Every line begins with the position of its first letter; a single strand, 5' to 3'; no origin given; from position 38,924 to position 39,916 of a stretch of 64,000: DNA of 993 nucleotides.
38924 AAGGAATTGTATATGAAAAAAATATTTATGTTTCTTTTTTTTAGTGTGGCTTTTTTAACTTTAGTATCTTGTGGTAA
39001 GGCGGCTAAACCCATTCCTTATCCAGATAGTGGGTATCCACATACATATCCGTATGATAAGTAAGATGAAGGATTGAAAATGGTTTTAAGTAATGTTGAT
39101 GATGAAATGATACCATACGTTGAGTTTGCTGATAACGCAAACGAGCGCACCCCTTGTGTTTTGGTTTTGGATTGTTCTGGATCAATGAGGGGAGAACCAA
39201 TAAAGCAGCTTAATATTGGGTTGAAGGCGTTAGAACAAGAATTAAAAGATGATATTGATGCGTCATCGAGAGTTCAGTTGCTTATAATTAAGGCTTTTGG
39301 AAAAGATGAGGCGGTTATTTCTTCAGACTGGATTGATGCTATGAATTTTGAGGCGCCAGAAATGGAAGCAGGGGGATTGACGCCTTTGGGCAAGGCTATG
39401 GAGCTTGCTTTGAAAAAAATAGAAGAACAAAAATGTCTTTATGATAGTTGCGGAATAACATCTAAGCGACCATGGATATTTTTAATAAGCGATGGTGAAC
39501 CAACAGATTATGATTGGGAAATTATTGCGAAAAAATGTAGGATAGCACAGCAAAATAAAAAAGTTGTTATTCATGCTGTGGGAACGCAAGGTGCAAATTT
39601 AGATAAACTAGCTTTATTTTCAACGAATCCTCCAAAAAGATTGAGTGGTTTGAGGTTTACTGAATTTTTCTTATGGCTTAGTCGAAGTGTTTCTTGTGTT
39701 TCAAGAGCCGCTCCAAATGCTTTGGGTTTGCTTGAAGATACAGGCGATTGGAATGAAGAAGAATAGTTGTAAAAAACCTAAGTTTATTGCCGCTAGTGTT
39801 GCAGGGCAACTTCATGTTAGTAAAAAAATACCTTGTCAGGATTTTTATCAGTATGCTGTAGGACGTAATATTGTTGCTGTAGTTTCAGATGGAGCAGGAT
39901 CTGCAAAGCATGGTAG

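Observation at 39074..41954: TerY-P-like triad: vWA protein, PP2C phosphatase and Hanks kinase in an overlapping operon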

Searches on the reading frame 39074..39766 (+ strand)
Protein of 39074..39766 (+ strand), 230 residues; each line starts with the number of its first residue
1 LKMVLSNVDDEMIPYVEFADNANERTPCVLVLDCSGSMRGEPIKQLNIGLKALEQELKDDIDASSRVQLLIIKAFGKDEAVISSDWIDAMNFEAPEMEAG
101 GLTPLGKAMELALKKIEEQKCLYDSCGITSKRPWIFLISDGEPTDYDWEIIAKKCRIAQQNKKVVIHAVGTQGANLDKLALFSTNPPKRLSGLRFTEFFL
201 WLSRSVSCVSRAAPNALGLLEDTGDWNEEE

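Call 4: search_protein_families(library=pfam, proteins=[window:39074-39766:+], max_evalue=0.01)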
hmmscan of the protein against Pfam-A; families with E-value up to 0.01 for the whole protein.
window:39074-39766:+ (230 aa): 2 families
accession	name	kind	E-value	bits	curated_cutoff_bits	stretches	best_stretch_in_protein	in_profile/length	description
PF00092.34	VWA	-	1e-05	26.3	23.8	1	29-187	3-155/174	von Willebrand factor type A domain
PF13519.12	VWA_2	-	0.0002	22.4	27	1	29-142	2-107/107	von Willebrand factor type A domain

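Call 5: search_protein_families(library=padloc, proteins=[window:39074-39766:+], max_evalue=0.01)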
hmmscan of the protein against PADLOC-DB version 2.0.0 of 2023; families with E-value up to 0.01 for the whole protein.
window:39074-39766:+ (230 aa): 0 families

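Call 6: search_protein_families(library=ncbifam, proteins=[window:39074-39766:+], max_evalue=0.01)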
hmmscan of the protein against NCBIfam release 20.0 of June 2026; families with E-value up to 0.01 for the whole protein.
window:39074-39766:+ (230 aa): 1 family
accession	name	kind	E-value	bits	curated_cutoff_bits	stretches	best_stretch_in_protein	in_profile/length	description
TIGR02442.1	Cob-chelat-sub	hypoth_equivalog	0.00058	18.4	779.45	1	23-164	470-606/641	putative cobaltochelatase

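Call 12: search_protein_families(library=padloc, proteins=[window:39080-39766:+], max_evalue=10)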
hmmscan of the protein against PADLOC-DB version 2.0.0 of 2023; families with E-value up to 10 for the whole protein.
window:39080-39766:+ (228 aa): 1 family
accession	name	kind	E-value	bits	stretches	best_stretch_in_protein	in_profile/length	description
PDLC02224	TerY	-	0.011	13.2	1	97-168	131-199/277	-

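Call 30: find_homologous_proteins(query=window:39080-39766:+, max_evalue=0.00001)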
Query window:39080-39766:+ (228 aa): 518 proteins with E <= 0.00001 among 728 candidates; the best 120 are listed.
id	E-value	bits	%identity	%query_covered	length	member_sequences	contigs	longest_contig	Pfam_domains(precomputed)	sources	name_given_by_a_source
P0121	5.3e-141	486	94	100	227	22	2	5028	PF00092.35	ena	-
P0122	1.1e-139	481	93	100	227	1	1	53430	PF00092.35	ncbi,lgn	-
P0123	1.2e-139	481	93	100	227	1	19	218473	PF00092.35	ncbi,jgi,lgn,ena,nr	ncbi:MAG: VWA domain-containing protein [Alphaproteobacteria bacterium]|nr:VWA domain-containing pro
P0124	1.6e-139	481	93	100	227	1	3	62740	PF00092.35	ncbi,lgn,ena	-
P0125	1.6e-139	481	93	100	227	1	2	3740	PF00092.35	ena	-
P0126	3.1e-139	480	93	100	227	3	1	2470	PF00092.35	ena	-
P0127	2.8e-137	474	93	100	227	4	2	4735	PF00092.35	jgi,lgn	jgi:uncharacterized protein YegL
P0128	4.2e-135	466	92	100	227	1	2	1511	PF00092.35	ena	-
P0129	5.9e-135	466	92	100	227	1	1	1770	PF00092.35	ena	-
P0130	1.2e-134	465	91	100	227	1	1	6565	PF00092.35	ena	-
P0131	1.3e-134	465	91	99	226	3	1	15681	PF00092.35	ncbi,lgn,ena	-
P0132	1.5e-134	465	91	100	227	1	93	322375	PF00092.35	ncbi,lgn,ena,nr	ncbi:MAG: VWA domain-containing protein [bacterium]|nr:VWA domain-containing protein [bacterium] MDY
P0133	1.9e-134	464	92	100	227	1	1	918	PF00092.35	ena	-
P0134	2.9e-134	464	91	100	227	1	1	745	PF00092.35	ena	-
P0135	4.9e-134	463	92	100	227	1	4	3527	PF00092.35,PF13519.13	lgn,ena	-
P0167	7.0e-125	433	85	96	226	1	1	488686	-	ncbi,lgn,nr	ncbi:MAG: hypothetical protein PHE89_02210 [Alphaproteobacteria bacterium]|nr:hypothetical protein [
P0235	5.5e-118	410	80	98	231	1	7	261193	PF00092.35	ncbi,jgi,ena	jgi:uncharacterized protein YegL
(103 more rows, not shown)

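Call 32: find_encoding_contigs(protein=P0235, flank=6000, max_places=2)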
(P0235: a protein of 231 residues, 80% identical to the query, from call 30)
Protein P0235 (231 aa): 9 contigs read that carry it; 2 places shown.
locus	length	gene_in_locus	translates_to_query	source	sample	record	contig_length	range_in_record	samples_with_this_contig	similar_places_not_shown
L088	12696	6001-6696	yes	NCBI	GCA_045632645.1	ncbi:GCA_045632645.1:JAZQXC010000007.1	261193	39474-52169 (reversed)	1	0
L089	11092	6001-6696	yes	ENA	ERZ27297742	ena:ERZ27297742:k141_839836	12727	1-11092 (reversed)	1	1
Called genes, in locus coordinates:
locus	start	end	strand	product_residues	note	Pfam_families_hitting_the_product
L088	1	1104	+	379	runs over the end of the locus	PF01546:Peptidase_M20, PF07687:M20_dimer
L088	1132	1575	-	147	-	-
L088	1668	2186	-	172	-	-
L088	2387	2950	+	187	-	PF08207:EFP_N, PF01132:EFP, PF09285:Elong-fact-P_C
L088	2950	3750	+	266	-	PF00459:Inositol_P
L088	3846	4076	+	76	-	PF01197:Ribosomal_L31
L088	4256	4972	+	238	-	PF06242:TrcR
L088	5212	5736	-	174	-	PF00578:AhpC-TSA, PF08534:Redoxin, PF13098:Thioredoxin_2, PF13905:Thioredoxin_8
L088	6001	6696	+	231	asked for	PF00092:VWA (faint)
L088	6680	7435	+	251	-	PF13672:PP2C_2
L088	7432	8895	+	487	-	PF00069:Pkinase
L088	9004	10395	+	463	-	PF03060:NMO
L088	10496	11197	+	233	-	PF05857:TraX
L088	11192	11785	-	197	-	PF09335:VTT_dom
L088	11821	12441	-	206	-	-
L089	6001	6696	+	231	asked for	PF00092:VWA (faint)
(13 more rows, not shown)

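Call 33: find_encoding_contigs(protein=P0167, flank=6000, max_places=2)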
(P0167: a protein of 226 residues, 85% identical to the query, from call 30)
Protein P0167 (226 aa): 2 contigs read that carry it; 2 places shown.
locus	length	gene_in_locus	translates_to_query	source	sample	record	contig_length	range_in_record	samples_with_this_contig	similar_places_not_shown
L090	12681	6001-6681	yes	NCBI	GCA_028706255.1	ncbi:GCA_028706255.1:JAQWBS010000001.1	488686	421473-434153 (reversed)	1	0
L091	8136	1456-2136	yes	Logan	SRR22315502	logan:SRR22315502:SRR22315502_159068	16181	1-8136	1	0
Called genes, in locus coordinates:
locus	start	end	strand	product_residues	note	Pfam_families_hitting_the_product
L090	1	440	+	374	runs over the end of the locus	PF00482:T2SSF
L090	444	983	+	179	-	-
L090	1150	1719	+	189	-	PF05307:Bundlin, PF08805:PilS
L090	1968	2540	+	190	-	PF05307:Bundlin, PF08805:PilS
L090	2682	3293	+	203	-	PF05307:Bundlin, PF08805:PilS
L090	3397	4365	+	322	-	PF00437:T2SSE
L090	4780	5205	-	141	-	PF00156:Pribosyltran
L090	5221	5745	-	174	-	PF08534:Redoxin, PF00578:AhpC-TSA, PF13098:Thioredoxin_2, PF13905:Thioredoxin_8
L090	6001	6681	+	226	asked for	-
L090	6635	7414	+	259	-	PF13672:PP2C_2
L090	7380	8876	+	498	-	PF00069:Pkinase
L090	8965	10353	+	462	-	PF03060:NMO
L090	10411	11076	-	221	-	PF02674:Colicin_V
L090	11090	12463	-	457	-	PF18073:Zn_ribbon_LapB, PF03796:DnaB_C (faint), PF06745:ATPase, PF13481:AAA_25, PF13401:AAA_22 (faint), PF13541:ChlI, PF05362:Lon_C (faint)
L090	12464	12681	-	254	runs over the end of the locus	PF00005:ABC_tran, PF13304:AAA_21 (faint)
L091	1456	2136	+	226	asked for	-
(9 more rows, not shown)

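Call 35: search_dna_similar(query=window:39080-39766:+, collection=plasmids, mode=protein, max_rows=25, rows=spread)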
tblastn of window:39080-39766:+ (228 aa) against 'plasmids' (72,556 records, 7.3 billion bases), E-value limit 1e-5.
Records with a match: 2331; places in all: 6778; records where one place covers at least 80% of the query: 2304.
Best place of each record, by identity: <60% 2331.
By first word of the organism name: Klebsiella 998; Escherichia 441; Enterobacter 354; Salmonella 350; Citrobacter 65; Raoultella 20; Leclercia 14; Pseudomonas 9; Rhizobium 8; Sinorhizobium 7; and 38 more.
By predicted mobility (MOB-suite, as given by PLSDB): conjugative 1573; non-mobilizable 712; mobilizable 46.
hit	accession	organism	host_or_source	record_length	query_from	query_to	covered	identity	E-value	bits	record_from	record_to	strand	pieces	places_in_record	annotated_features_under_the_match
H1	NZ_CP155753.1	Sphingomonas parapaucimobilis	Chinese cabbage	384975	8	224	95%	42.8%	1e-39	151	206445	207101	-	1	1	VWA domain-containing protein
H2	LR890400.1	Klebsiella pneumoniae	Homo sapiens,wound swab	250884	23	209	82%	31.6%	6e-13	74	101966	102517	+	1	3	none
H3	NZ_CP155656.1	Klebsiella pneumoniae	Homo sapiens,urine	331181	23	209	82%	31.6%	4e-12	72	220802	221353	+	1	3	VWA domain-containing protein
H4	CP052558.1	Klebsiella pneumoniae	Homo sapiens,blood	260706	23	209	82%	31.6%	4e-12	72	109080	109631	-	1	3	VWA domain-containing protein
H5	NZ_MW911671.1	Klebsiella pneumoniae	-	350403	23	209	82%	31.6%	4e-12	72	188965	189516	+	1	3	VWA domain-containing protein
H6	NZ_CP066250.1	Klebsiella pneumoniae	Homo sapiens,sputum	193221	22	210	83%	31.0%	3e-10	67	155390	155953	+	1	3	TerY-C metal binding domain-containing protein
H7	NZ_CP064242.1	Klebsiella pneumoniae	Homo sapiens,whole organism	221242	22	210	83%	31.0%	3e-10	67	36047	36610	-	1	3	TerY-C metal binding domain-containing protein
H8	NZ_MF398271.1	Klebsiella pneumoniae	Homo sapiens,sputum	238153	22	210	83%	31.0%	3e-10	67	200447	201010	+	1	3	TerY-C metal binding domain-containing protein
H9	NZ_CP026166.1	Klebsiella pneumoniae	Homo sapiens,incision secretion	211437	22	210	83%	31.0%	3e-10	67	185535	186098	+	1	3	TerY-C metal binding domain-containing protein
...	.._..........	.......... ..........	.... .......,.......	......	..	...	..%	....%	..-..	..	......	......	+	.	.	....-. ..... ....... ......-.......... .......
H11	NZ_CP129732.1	Klebsiella pneumoniae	Homo sapiens,whole organism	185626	22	210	83%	31.0%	3e-10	67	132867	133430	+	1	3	TerY-C metal binding domain-containing protein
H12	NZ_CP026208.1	Escherichia coli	-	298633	22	210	83%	29.9%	2e-9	64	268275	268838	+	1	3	TerY-C metal binding domain-containing protein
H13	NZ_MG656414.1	Escherichia coli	-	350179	22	210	83%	29.9%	4e-9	63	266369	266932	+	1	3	TerY-C metal binding domain-containing protein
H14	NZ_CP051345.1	Salmonella enterica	swine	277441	22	210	83%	29.9%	4e-9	63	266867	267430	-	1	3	TerY-C metal binding domain-containing protein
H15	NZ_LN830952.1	Enterobacter sp. 247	Homo sapiens,blood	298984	22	210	83%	29.9%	4e-9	63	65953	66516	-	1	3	TerY-C metal binding domain-containing protein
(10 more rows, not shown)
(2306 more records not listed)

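Call 37: get_annotated_region(hit=H1, flank=6000)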
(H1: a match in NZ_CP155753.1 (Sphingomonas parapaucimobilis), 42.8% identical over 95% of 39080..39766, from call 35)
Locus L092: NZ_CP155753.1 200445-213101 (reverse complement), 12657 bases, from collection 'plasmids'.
description: Sphingomonas parapaucimobilis strain YK209 plasmid unnamed5, complete sequence
organism: Sphingomonas parapaucimobilis (NCBI taxid 28213)
taxonomy: Bacteria; Pseudomonadota; Alphaproteobacteria; Sphingomonadales; Sphingomonadaceae; Sphingomonas; Sphingomonas parapaucimobilis
host: -; source: Chinese cabbage; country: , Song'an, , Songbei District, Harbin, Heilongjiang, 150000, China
typing (MOB-suite, as given by PLSDB): non-mobilizable
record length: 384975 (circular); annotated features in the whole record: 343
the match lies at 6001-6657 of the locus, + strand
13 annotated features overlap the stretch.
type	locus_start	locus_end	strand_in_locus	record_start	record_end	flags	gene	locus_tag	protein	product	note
CDS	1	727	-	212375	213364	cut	-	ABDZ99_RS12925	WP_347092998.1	NADP-dependent oxidoreductase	-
CDS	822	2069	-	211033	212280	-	-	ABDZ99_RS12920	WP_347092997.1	DUF2171 domain-containing protein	-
CDS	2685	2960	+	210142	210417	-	-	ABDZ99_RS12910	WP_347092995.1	HU family DNA-binding protein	GO:0030261 - chromosome condensation [Evidence IEA]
CDS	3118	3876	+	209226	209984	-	-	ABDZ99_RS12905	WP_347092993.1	hypothetical protein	-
CDS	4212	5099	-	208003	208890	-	-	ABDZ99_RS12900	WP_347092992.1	3'-5' exonuclease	-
CDS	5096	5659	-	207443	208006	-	-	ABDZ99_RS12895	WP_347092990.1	hypothetical protein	-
CDS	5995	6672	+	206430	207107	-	-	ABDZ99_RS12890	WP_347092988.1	VWA domain-containing protein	-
CDS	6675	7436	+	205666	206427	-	-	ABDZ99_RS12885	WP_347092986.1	PP2C family serine/threonine-protein phosphatase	-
CDS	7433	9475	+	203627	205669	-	-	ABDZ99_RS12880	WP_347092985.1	topoisomerase DNA-binding C4 zinc finger domain-containing protein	GO:0006265 - DNA topological change [Evidence IEA]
CDS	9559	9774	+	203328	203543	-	-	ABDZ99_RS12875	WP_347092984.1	hypothetical protein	-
CDS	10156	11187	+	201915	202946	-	-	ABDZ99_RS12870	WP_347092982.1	hypothetical protein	-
CDS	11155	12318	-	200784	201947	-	-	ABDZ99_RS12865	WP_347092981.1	hypothetical protein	-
CDS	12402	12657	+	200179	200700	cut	-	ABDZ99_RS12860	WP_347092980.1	hypothetical protein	-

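Call 38: get_annotated_region(hit=H6, flank=8000)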
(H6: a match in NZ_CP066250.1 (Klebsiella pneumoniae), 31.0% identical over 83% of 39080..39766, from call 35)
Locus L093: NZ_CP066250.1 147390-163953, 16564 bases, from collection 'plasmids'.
description: Klebsiella pneumoniae strain CRKP52R plasmid p2, complete sequence
organism: Klebsiella pneumoniae (NCBI taxid 573)
taxonomy: Bacteria; Pseudomonadota; Gammaproteobacteria; Enterobacterales; Enterobacteriaceae; Klebsiella; Klebsiella pneumoniae
host: -; source: Homo sapiens,sputum; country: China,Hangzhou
typing (MOB-suite, as given by PLSDB): non-mobilizable; replicon IncFIB,IncHI1B
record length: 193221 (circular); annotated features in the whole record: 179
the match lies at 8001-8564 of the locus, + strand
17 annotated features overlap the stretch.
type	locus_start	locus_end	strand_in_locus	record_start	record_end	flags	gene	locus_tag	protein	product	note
CDS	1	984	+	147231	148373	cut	-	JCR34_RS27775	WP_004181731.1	phosphoribosyltransferase domain-containing protein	-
CDS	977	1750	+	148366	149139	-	-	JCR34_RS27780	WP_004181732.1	hypothetical protein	-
CDS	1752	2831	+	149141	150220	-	-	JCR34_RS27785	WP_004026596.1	cysteine protease StiP family protein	-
CDS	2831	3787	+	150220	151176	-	-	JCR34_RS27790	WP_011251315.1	HpcH/HpaI aldolase/citrate lyase family protein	-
CDS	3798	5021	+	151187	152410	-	-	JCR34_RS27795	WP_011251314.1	DUF4236 domain-containing protein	-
CDS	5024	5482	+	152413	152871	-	-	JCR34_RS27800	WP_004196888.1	ribbon-helix-helix protein, CopG family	GO:0006355 - regulation of DNA-templated transcription [Evidence IEA]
CDS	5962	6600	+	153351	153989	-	-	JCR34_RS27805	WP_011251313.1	VWA domain-containing protein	-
CDS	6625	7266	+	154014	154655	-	-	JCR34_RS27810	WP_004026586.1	TerD family protein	GO:0006950 - response to stress [Evidence IEA]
CDS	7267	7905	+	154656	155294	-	-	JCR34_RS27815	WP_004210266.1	VWA domain-containing protein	-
CDS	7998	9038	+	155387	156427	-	-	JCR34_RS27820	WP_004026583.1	TerY-C metal binding domain-containing protein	-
CDS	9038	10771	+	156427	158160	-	-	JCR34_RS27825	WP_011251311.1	PP2C family serine/threonine-protein phosphatase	-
CDS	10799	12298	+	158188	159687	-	-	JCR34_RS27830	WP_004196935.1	lipopolysaccharide kinase InaA family protein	-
CDS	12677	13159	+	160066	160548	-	-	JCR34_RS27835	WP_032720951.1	hypothetical protein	-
CDS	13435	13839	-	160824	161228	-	-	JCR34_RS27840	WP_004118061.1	DUF2251 domain-containing protein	-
CDS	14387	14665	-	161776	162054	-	-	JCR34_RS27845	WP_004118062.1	DUF1778 domain-containing protein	-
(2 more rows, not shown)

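Call 45: search_solved_structures(query=window:39080-39766:+, max_evalue=0.01)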
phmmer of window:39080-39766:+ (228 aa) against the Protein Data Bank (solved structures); distinct sequences matched with E-value up to 0.01: 0.

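Call 79: predict_structure(alignment_id=A5)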
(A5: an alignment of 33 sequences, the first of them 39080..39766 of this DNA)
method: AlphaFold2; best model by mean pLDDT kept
length: 228 residues; sequences in the alignment: 33
mean_pLDDT: 79.5   pTM: 0.78
mean pLDDT of the five models: 79.5, 76.7, 74.9, 73.0, 68.5
residues with pLDDT >= 90: 77; 70-90: 100; 50-70: 21; < 50: 30
segments of 3 or more residues with pLDDT < 50: 1-6, 205-228
pLDDT, mean of each block of 10 residues (from residue 1): 46 66 88 87 87 80 84 89 87 88 95 92 84 92 93 94 89 91 84 72 51 43 37
secondary structure, 60 per line:
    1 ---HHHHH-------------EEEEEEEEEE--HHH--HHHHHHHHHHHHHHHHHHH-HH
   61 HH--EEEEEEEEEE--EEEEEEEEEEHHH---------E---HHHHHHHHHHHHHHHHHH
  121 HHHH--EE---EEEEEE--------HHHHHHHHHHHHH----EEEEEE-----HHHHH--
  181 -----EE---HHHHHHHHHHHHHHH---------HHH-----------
elements in order: H4-8 E22-31 H39-57 H59-62 E65-74 E77-86 H103-124 E132-137 H146-158 E163-168 H174-178 H191-205

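Call 81: fold_search(model_id=the predicted structure, library=pdb)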
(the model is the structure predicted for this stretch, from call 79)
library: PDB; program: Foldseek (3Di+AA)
matches with E <= 10: 1711; with E <= 0.001: 302
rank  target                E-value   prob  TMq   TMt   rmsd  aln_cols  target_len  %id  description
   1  9ykb_B                2.0e-09  1.00  0.56  0.51   4.7       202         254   17  The von Willebrand factor A domain of human capillary morphogenesis gene II, fused to the 1TEL crystallization chapero (released 2025-10-22)
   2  8ft8                  4.6e-09  1.00  0.56  0.51   5.1       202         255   16  The von Willebrand factor A domain of human capillary morphogenesis gene II, flexibly fused to the 1TEL crystallization  (released 2023-03-01)
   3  9ykb_A                6.5e-09  1.00  0.55  0.49   4.7       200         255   18  The von Willebrand factor A domain of human capillary morphogenesis gene II, fused to the 1TEL crystallization chapero (released 2025-10-22)
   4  9doc                  6.9e-09  1.00  0.55  0.49   5.2       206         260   17  The von Willebrand factor A domain of human capillary morphogenesis gene II, flexibly fused to the 1TEL crystallization  (released 2024-11-06)
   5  9c4f_I                7.4e-09  1.00  0.58  0.68   4.1       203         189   25  Infectious B19V capsid (released 2024-10-16)
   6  1shu                  7.8e-09  1.00  0.50  0.62   5.7       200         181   18  Crystal Structure of the von Willebrand factor A domain of human capillary morphogenesis protein 2: an anthrax toxin rec (released 2004-04-13)
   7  7n1o                  8.8e-09  1.00  0.57  0.51   4.1       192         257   15  The von Willebrand factor A domain of human capillary morphogenesis gene II, flexibly fused to the 1TEL crystallization  (released 2021-06-09)
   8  3n2n_A                1.1e-08  1.00  0.60  0.72   3.8       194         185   15  The Crystal Structure of Tumor Endothelial Marker 8 (TEM8) extracellular domain (released 2011-01-05)
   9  8ft6                  1.1e-08  1.00  0.56  0.51   4.1       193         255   16  The von Willebrand factor A domain of human capillary morphogenesis gene II, flexibly fused to the 1TEL crystallization  (released 2023-03-22)
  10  1sht                  1.2e-08  1.00  0.55  0.69   5.0       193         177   14  Crystal Structure of the von Willebrand factor A domain of human capillary morphogenesis protein 2: an anthrax toxin rec (released 2004-04-13)
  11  8fzu_A                1.2e-08  1.00  0.57  0.52   4.8       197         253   16  The von Willebrand factor A domain of human capillary morphogenesis gene II, flexibly fused to the 1TEL crystallizatio (released 2023-07-19)
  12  8fz4_A                1.2e-08  1.00  0.55  0.69   5.0       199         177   16  The von Willebrand factor A domain of Anthrax toxin receptor 2 (released 2023-03-01)
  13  1t6b_Y                2.2e-08  1.00  0.54  0.69   4.2       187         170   16  Crystal structure of B. anthracis Protective Antigen complexed with human Anthrax toxin receptor (released 2004-07-20)
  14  8zmn                  2.4e-08  1.00  0.57  0.68   4.6       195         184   15  Crystal structure of ANTXR1 (released 2024-06-26)
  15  8fzu_C                4.2e-08  1.00  0.55  0.50   4.9       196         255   17  The von Willebrand factor A domain of human capillary morphogenesis gene II, flexibly fused to the 1TEL crystallizatio (released 2023-07-19)
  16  8s05_B                6.8e-08  1.00  0.56  0.36   4.6       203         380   19  ArnAB complex an archaeal ortholog of the Sec23/24 core motif (released 2025-10-29)
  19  8s05_A                1.2e-07  1.00  0.57  0.36   4.6       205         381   18  ArnAB complex an archaeal ortholog of the Sec23/24 core motif (released 2025-10-29)
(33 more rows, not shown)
